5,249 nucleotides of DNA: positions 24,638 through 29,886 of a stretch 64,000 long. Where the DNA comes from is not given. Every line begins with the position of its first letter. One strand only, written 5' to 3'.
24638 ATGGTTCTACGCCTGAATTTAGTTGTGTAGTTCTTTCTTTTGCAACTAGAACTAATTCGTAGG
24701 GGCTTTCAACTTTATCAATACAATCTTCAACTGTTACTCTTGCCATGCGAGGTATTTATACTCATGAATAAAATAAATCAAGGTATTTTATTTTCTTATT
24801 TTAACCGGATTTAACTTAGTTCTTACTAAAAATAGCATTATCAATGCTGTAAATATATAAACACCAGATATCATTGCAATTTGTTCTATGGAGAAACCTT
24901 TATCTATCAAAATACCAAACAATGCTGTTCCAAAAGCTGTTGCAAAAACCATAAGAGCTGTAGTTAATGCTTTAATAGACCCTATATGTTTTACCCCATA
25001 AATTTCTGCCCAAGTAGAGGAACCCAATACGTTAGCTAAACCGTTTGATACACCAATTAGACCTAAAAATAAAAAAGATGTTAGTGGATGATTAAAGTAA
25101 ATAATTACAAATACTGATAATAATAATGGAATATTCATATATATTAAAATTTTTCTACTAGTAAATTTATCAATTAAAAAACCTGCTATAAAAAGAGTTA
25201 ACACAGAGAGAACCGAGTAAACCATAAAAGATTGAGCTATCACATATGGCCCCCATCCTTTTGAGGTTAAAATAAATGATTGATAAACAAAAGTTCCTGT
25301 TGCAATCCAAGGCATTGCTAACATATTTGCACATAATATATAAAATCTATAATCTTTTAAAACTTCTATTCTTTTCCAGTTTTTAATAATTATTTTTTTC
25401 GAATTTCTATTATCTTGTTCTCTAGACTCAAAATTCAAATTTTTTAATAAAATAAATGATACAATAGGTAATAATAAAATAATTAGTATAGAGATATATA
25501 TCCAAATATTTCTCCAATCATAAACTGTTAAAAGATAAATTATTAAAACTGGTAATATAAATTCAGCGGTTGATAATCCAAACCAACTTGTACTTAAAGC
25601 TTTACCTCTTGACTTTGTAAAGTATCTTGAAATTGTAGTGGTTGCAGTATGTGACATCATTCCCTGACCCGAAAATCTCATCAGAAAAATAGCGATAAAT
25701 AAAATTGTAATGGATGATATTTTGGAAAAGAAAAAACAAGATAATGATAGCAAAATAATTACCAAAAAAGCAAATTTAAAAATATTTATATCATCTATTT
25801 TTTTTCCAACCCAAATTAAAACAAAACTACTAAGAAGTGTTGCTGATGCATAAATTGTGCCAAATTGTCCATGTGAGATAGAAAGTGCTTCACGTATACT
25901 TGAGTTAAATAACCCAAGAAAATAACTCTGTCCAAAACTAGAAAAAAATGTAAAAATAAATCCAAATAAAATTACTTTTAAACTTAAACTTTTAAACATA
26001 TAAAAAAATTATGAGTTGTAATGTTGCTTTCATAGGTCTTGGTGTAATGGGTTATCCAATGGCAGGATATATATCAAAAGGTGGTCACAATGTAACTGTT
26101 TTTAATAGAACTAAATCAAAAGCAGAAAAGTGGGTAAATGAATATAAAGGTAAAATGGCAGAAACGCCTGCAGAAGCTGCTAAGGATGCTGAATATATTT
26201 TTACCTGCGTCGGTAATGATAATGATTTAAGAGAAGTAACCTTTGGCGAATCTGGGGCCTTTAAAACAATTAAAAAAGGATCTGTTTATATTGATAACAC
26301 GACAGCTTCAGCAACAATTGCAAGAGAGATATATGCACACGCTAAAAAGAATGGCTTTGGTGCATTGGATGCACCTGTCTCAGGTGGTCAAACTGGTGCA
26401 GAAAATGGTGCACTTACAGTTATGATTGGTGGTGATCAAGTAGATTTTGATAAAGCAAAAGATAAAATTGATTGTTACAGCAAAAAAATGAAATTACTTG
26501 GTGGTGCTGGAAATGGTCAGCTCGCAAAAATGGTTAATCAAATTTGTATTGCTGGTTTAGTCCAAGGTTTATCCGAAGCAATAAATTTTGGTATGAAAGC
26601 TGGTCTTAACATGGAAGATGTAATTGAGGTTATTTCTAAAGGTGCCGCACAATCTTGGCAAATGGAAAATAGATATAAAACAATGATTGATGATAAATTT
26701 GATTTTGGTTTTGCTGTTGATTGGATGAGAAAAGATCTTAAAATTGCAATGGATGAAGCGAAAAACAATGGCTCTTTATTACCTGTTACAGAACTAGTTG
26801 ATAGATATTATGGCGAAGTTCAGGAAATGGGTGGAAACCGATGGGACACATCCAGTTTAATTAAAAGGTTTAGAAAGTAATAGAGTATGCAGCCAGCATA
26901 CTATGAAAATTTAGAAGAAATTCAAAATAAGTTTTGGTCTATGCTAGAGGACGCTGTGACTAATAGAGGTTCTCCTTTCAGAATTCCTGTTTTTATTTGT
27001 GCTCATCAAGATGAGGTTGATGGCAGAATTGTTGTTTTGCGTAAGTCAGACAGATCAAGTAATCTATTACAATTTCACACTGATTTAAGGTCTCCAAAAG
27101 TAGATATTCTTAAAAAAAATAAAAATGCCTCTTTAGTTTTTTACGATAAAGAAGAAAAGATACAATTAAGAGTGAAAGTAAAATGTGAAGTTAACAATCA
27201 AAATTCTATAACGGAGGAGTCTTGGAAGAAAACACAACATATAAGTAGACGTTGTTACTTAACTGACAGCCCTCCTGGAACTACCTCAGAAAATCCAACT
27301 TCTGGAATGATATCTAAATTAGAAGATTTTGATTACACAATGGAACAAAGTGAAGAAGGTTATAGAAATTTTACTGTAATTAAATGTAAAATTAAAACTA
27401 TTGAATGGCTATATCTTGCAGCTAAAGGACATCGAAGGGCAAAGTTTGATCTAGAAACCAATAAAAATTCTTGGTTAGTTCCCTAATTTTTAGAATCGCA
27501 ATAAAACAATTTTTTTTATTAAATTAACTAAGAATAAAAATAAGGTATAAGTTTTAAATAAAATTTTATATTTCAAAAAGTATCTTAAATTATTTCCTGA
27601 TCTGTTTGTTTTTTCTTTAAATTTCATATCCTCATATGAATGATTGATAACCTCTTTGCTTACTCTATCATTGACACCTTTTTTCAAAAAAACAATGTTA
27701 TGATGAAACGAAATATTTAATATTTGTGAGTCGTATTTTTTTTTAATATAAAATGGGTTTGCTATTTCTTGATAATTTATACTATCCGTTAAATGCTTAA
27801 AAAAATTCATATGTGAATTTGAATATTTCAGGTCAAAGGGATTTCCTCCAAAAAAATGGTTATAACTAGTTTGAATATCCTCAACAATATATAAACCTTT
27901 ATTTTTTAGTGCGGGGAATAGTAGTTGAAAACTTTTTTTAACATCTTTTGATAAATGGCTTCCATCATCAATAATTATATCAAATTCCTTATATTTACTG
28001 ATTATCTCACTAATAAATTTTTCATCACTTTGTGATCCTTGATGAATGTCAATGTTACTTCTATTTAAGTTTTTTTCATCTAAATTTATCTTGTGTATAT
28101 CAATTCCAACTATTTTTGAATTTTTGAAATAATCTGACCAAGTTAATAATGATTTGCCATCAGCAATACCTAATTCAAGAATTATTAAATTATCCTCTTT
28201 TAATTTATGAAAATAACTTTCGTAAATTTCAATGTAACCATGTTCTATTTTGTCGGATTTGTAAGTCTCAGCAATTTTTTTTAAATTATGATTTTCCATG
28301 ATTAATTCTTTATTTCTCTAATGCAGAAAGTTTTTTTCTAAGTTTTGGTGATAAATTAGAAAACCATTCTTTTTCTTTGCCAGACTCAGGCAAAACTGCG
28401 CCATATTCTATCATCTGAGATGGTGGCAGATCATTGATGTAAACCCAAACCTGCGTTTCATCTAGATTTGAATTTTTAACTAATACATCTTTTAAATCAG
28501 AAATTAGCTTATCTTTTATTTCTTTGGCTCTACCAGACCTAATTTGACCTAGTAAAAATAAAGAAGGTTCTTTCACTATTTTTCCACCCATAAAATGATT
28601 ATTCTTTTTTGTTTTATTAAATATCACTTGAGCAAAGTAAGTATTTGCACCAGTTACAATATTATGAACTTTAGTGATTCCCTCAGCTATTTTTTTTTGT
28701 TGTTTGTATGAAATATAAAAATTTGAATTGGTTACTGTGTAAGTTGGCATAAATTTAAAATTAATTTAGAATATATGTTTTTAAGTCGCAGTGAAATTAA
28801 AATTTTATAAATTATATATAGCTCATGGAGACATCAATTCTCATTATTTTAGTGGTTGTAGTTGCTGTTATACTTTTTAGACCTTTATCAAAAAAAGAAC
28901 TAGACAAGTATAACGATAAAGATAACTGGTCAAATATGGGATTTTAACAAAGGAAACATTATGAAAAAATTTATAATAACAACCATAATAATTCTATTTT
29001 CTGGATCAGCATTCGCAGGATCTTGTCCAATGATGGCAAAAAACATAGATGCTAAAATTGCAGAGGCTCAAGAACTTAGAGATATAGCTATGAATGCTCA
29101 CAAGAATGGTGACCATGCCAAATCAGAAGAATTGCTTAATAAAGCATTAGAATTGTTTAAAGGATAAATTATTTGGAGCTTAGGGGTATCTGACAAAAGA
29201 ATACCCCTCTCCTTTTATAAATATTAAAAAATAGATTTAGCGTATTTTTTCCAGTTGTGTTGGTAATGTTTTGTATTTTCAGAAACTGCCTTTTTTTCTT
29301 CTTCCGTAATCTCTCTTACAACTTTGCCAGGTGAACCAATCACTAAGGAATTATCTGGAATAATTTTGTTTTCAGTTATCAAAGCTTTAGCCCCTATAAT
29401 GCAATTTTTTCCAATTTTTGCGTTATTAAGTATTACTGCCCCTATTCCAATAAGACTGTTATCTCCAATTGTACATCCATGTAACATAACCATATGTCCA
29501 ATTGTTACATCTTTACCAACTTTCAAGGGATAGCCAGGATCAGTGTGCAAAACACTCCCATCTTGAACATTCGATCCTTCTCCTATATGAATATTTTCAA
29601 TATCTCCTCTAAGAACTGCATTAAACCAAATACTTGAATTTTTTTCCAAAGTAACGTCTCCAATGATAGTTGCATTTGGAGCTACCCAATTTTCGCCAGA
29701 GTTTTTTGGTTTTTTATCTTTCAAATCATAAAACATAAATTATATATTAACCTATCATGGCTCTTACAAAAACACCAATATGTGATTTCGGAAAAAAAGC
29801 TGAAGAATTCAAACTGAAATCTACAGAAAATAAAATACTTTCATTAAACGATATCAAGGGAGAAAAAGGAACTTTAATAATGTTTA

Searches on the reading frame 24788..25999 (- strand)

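Call 99: search_protein_families(library=pfam, proteins=[window:24788-25999:-])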
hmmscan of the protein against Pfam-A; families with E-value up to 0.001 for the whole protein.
window:24788-25999:- (403 aa): 1 family
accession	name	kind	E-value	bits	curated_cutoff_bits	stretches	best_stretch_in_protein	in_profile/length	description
PF07690.21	MFS_1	-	6.5e-28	98.1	33.4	2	14-236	2-225/347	Major Facilitator Superfamily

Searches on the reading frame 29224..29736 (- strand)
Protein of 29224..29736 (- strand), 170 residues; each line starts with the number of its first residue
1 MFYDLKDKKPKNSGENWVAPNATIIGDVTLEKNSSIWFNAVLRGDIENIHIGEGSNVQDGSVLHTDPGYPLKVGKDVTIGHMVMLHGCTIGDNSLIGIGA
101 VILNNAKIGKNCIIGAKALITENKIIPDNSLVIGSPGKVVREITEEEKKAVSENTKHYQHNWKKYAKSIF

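Call 99: search_protein_families(library=pfam, proteins=[window:29224-29736:-])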
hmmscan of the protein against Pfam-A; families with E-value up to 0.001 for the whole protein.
window:29224-29736:- (170 aa): 6 families
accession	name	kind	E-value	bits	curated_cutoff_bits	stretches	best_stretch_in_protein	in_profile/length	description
PF00132.30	Hexapep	-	1e-20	72.9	27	3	87-121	1-35/36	Bacterial transferase hexapeptide (six repeats)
PF25084.1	LbH_EIF2B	-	7.2e-08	32.8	54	1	47-129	20-102/105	EIF2B subunit epsilon LbH domain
PF21711.3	DCTN5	-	1.2e-06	28.7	40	1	28-159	34-173/182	Dynactin subunit 5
PF14602.12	Hexapep_2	-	2.6e-05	24.3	27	0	70-102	1-32/34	Hexapeptide repeat of succinyl-transferase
PF24894.1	Hexapep_GlmU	-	0.00013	22.5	23.3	0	100-134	52-84/104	GlmU-like, C-terminal hexapeptide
PF25247.1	LbH_GLGC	-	0.00059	20.2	27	0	89-136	12-55/135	GLGC left-handed parallel beta-helix domain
